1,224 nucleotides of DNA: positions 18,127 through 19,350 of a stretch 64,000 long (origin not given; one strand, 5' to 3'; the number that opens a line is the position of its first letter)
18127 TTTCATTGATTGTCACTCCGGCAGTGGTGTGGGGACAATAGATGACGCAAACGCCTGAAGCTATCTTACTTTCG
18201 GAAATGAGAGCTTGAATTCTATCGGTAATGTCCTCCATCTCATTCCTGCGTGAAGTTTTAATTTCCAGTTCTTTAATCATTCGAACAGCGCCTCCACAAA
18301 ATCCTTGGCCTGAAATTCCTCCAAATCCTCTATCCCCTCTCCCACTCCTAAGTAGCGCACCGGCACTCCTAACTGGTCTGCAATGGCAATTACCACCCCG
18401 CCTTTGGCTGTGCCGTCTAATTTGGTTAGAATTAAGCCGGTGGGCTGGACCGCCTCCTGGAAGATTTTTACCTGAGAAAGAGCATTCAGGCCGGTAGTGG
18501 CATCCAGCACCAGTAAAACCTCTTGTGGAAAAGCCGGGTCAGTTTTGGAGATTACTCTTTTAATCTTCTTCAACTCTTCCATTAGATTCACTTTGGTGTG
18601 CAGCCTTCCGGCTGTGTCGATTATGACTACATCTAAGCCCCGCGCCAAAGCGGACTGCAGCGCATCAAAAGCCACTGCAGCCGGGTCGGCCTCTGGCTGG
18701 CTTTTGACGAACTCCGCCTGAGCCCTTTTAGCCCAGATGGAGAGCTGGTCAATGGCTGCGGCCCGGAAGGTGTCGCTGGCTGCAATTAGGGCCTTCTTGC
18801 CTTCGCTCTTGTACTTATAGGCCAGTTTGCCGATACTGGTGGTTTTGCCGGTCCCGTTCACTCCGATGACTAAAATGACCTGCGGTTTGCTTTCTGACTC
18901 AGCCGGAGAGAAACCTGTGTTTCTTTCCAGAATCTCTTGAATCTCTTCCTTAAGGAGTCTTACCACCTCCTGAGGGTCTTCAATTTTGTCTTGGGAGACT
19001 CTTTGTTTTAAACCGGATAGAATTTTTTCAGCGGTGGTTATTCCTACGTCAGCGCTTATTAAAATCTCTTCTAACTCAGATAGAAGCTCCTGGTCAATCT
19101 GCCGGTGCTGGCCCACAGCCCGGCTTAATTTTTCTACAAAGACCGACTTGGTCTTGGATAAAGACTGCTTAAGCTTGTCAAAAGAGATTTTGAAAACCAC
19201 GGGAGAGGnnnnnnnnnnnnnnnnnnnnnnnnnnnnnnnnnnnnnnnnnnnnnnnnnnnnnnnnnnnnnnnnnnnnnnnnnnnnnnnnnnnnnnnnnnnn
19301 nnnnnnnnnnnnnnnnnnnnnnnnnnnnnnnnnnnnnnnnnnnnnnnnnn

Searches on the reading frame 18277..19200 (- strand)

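Call 71: search_protein_families(library=pfam, proteins=[window:18277-19200:-], max_evalue=0.0001)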
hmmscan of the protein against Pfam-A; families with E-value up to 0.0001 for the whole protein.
window:18277-19200:- (307 aa): 5 families
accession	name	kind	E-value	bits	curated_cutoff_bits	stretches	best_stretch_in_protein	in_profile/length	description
PF00448.28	SRP54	-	8.3e-76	254.4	22.7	1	106-306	1-195/196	SRP54-type protein, GTPase domain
PF02881.24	SRP54_N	-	3.2e-15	56.5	22.4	1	21-87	1-75/75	SRP54-type protein, helical bundle domain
PF13401.12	AAA_22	-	4.1e-07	30.8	27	1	105-216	4-110/130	AAA domain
PF13604.12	AAA_30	-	1.4e-06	28.7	27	1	104-203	16-103/191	AAA domain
PF25199.1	nSTAND_NTPase5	-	3.2e-05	24.2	34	0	100-146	35-82/145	Novel STAND NTPase 5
